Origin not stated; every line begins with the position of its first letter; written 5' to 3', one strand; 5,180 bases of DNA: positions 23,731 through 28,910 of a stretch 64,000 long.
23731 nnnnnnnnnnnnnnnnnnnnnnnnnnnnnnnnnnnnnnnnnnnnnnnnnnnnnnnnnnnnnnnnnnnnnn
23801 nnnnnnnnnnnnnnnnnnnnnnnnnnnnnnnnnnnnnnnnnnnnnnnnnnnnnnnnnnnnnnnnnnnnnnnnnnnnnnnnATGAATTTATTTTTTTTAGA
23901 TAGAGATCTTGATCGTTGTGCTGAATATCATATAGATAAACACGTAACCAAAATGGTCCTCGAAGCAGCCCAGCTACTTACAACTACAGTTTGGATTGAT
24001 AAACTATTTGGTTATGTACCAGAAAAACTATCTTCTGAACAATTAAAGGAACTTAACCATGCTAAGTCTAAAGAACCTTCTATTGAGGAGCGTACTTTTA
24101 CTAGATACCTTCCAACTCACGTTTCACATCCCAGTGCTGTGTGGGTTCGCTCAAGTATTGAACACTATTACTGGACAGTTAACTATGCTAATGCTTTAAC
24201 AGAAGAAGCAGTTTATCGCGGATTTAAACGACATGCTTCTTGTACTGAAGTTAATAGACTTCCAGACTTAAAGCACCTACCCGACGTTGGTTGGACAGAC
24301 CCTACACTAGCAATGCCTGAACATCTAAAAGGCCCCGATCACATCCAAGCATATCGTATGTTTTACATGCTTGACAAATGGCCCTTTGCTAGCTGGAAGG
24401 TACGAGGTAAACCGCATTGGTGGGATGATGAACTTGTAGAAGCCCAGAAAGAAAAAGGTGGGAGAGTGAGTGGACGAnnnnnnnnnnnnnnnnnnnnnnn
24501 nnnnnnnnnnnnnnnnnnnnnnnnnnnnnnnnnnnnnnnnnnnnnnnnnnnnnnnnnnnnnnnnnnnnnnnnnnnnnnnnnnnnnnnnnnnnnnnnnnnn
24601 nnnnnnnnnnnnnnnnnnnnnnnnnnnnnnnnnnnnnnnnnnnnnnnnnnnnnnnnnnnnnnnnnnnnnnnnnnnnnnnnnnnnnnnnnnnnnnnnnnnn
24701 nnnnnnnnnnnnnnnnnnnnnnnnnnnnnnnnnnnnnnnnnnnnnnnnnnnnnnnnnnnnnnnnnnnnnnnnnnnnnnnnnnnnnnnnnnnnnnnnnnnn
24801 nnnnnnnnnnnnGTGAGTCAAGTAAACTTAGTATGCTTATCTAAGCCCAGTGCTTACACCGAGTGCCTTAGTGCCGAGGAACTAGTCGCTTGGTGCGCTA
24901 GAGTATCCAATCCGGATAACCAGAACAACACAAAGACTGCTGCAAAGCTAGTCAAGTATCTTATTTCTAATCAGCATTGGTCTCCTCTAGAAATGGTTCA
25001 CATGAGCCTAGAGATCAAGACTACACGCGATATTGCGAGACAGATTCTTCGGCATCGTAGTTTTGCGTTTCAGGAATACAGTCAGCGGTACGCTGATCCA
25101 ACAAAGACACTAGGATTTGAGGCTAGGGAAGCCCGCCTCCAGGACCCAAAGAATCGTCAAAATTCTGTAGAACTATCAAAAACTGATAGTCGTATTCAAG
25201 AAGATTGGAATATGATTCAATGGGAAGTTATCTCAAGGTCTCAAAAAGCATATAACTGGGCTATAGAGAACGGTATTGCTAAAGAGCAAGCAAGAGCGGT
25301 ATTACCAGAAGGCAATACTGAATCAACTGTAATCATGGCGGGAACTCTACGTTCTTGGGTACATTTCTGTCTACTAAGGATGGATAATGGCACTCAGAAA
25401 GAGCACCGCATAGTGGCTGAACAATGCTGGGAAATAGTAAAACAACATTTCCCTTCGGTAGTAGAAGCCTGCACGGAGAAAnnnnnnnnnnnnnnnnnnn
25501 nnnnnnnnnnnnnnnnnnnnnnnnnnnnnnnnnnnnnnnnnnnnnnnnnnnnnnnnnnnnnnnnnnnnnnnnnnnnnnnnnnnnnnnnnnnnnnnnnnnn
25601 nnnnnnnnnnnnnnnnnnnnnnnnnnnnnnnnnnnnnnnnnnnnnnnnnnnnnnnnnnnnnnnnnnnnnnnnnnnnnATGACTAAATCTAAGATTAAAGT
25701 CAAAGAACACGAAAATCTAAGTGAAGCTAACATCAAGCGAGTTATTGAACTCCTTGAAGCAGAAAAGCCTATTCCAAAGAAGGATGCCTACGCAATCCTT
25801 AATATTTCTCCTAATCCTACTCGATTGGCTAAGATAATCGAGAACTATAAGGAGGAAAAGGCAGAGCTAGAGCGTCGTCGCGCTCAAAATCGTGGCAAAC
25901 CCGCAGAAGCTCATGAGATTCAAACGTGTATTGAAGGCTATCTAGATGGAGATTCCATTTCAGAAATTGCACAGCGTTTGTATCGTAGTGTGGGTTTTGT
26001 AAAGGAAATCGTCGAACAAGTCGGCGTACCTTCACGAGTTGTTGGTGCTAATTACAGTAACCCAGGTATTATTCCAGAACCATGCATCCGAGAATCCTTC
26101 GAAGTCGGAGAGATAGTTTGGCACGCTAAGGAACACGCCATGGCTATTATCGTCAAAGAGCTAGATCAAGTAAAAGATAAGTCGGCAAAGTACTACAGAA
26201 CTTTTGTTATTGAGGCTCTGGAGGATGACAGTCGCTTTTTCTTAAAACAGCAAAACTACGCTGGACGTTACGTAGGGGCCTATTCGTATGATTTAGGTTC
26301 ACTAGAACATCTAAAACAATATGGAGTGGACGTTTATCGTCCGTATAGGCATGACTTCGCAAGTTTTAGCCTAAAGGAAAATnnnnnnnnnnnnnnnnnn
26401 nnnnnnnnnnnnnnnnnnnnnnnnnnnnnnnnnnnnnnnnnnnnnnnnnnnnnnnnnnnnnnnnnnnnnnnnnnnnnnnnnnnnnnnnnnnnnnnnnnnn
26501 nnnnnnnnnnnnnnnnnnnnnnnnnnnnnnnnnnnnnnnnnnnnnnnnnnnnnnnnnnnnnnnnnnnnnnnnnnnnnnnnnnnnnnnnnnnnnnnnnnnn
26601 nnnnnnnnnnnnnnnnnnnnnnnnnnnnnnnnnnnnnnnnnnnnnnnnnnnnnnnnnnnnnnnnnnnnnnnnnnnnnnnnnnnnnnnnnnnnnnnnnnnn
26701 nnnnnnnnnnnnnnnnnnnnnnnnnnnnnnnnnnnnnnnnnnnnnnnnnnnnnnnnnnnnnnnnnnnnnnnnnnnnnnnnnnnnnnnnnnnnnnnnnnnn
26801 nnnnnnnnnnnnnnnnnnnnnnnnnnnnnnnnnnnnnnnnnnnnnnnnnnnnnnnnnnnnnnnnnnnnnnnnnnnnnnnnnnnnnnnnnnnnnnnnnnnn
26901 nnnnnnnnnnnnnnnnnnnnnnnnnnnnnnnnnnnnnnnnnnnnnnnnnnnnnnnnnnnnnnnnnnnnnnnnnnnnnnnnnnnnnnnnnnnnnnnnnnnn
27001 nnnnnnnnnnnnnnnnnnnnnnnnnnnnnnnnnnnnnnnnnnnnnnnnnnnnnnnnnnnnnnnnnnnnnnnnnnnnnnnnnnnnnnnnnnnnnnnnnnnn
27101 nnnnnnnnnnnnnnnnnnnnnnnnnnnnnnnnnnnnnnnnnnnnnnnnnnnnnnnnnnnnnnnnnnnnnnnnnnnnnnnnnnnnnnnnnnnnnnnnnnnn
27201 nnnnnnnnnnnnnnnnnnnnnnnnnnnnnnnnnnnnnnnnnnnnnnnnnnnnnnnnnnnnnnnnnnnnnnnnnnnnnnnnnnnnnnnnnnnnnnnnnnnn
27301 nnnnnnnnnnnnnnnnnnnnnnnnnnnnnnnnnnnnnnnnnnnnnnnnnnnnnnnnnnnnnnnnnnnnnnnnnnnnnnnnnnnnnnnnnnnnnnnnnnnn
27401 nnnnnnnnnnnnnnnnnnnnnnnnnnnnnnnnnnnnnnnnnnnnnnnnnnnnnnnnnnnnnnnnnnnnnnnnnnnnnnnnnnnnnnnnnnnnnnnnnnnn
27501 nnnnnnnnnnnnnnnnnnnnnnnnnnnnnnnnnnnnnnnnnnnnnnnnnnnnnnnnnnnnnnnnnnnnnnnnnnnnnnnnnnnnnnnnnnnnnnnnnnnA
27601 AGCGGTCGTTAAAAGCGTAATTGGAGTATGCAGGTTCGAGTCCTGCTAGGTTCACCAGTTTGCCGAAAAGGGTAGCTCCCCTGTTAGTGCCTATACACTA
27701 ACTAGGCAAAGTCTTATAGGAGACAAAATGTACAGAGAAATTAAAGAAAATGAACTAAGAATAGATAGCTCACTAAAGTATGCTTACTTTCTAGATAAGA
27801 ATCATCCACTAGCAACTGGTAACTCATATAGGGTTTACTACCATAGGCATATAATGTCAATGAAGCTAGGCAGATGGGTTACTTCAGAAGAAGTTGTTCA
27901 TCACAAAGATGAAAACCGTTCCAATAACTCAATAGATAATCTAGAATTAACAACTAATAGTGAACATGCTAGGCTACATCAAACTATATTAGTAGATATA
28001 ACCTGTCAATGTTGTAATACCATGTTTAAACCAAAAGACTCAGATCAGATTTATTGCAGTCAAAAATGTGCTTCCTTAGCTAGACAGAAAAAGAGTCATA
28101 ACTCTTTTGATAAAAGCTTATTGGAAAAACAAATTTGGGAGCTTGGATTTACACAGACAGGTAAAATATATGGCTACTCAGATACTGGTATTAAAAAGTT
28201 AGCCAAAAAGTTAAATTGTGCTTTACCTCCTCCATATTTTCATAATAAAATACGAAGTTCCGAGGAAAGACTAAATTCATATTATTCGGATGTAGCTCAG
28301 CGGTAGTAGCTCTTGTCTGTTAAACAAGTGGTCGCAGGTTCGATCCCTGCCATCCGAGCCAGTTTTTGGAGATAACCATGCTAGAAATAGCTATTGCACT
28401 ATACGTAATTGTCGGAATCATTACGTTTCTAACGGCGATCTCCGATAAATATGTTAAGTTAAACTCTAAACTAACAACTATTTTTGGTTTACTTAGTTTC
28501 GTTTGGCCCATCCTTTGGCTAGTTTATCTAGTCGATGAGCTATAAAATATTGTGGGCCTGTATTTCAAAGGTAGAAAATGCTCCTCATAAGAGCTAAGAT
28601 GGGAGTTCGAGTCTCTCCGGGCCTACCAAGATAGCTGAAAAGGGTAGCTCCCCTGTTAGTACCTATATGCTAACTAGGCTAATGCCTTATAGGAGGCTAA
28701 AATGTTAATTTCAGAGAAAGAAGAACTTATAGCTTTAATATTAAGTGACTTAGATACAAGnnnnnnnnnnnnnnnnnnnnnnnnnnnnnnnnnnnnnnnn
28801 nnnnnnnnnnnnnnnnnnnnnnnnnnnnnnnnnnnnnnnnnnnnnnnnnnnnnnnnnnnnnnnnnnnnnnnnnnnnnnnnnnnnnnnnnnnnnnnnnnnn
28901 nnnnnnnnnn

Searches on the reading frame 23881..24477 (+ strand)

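Call 34: search_protein_families(library=pfam, proteins=[window:23881-24477:+], max_evalue=0.01)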
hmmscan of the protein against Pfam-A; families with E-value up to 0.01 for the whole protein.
window:23881-24477:+ (199 aa): 1 family
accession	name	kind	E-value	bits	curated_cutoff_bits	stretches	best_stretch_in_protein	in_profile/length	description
PF03013.19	Pyr_excise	-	0.0002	22.1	23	1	1-122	1-80/81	Pyrimidine dimer DNA glycosylase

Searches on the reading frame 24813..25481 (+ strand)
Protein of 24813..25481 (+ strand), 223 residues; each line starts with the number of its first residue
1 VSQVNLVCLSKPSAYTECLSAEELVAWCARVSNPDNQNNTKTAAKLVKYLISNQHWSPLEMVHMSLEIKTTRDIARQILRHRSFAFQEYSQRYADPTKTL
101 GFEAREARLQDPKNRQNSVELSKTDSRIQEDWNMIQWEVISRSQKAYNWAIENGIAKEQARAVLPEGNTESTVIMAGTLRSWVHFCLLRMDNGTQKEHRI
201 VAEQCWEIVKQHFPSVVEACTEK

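Call 34: search_protein_families(library=pfam, proteins=[window:24813-25481:+], max_evalue=0.01)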
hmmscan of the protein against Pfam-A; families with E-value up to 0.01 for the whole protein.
window:24813-25481:+ (223 aa): 1 family
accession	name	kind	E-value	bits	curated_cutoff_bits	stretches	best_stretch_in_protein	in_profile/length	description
PF02511.20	Thy1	-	1.8e-43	149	24.8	1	20-215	8-191/191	Thymidylate synthase complementing protein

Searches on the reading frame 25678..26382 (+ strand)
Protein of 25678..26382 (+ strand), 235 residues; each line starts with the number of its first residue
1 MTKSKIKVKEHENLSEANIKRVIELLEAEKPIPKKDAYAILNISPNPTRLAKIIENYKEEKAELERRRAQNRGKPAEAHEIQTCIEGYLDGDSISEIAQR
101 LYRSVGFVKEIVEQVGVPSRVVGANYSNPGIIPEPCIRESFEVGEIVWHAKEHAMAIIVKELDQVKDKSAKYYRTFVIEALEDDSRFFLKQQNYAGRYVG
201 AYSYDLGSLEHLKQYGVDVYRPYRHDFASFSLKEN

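Call 34: search_protein_families(library=pfam, proteins=[window:25678-26382:+], max_evalue=0.01)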
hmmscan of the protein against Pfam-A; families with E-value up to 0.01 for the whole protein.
window:25678-26382:+ (235 aa): 1 family
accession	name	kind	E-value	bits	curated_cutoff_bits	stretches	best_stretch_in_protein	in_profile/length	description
PF19575.5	HTH_58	-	4.8e-05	23.6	23.8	1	86-124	21-59/62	Helix-turn-helix domain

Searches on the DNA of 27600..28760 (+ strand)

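Call 58: search_rna_families(source=window, start=27600, end=28760, threshold=evalue, max_evalue=10)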
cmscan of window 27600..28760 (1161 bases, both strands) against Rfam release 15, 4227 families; matches with E-value up to 10: 7.
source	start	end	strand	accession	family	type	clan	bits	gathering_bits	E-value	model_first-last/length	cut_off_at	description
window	28286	28358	+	RF00005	tRNA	Gene; tRNA;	CL00001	62.3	29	7.2e-13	1-71/71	no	tRNA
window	28554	28625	+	RF00005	tRNA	Gene; tRNA;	CL00001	55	29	7.8e-11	1-71/71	no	tRNA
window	27600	27655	-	RF04354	Plastid-ycf2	Cis-reg;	-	22.2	65.7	0.086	1-63/75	3'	Plastid-ycf2 5UTR RNA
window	27600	27654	+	RF00005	tRNA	Gene; tRNA;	CL00001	16.9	29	2.4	21-71/71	5'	tRNA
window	28286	28359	-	RF04354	Plastid-ycf2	Cis-reg;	-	16.9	65.7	2.5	1-75/75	no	Plastid-ycf2 5UTR RNA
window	28174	28248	-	RF00300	snoZ221_snoR21b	Gene; snRNA; snoRNA; CD-box;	-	16.5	44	2.6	1-91/91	no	Small nucleolar RNA Z221/R21b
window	27994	28095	-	RF00399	SNORA24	Gene; snRNA; snoRNA; HACA-box;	-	15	40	9.3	1-131/131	no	Small nucleolar RNA SNORA24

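Call 68: search_dna_similar(query=window:27655-27730:+, collection=phages, mode=distant, max_evalue=10, max_rows=30)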
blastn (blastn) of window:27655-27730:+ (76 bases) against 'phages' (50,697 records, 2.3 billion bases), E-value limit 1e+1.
Records with a match: 10; places in all: 11; records where one place covers at least 80% of the query: 0.
Best place of each record, by identity: >=99% 3; 90-95% 6; 80-90% 1.
By first word of the organism name: Klebsiella 5; Serratia 3; Escherichia 1; Ralstonia 1.
By host as written in the record: Serratia rubidaea 2; Klebsiella pneumoniae 2; Escherichia coli H11 1; Serratia rubidaea 1122 1; Klebsiella pneumoniae ST11 (carbapenem resistant) 1; Klebsiella aerogenes 1; - 1; Klebsiella quasipneumoniae 1.
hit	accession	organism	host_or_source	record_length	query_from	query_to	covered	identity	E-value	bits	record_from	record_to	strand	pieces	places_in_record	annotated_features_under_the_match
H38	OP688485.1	Escherichia phage EP_H11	Escherichia coli H11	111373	10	51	55%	83.3%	4e-3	46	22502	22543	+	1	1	none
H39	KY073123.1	Serratia phage vB_Sru_IME250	Serratia rubidaea 1122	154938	53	75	30%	91.3%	8e+0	34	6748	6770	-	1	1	baseplate tail tube initiator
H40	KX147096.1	Serratia phage vB_Sru_IME250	Serratia rubidaea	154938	53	75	30%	91.3%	8e+0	34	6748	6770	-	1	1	baseplate tail tube initiator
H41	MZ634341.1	Klebsiella phage PWKp5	Klebsiella pneumoniae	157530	53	75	30%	91.3%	8e+0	34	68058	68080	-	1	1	baseplate subunit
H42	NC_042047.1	Serratia phage vB_Sru_IME250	Serratia rubidaea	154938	53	75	30%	91.3%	8e+0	34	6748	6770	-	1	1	tail tube protein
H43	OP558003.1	Klebsiella phage vB_KpnS_MDA2066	Klebsiella pneumoniae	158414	53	75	30%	91.3%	8e+0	34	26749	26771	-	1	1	baseplate tail-tube protein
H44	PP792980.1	Klebsiella phage XDRKpn-1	Klebsiella pneumoniae ST11 (carbapenem ...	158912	53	75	30%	91.3%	8e+0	34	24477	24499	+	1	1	tail tube protein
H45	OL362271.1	Klebsiella phage 6939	Klebsiella aerogenes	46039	58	76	25%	100.0%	2e+0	36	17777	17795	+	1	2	hypothetical protein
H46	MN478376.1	Ralstonia phage Reminis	-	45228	58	75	24%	100.0%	8e+0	34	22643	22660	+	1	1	hypothetical protein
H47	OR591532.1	Klebsiella phage KL01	Klebsiella quasipneumoniae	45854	58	75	24%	100.0%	8e+0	34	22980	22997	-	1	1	hypothetical protein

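Call 69: get_annotated_region(hit=H38, flank=1500)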
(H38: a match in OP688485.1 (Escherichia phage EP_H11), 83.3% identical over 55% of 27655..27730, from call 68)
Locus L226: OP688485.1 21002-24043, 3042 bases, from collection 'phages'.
description: Escherichia phage EP_H11, complete genome.
organism: Escherichia phage EP_H11 (NCBI taxid 2996156)
taxonomy: Viruses
host: Escherichia coli H11; source: pig farm; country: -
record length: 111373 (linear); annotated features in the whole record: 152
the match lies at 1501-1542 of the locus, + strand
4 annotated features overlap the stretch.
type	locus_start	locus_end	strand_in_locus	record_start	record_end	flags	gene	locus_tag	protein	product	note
CDS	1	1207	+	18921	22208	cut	-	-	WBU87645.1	hypothetical protein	-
CDS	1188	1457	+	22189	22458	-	-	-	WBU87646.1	hypothetical protein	-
CDS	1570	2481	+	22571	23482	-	-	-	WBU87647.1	hypothetical protein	-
CDS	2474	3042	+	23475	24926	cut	-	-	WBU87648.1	hypothetical protein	-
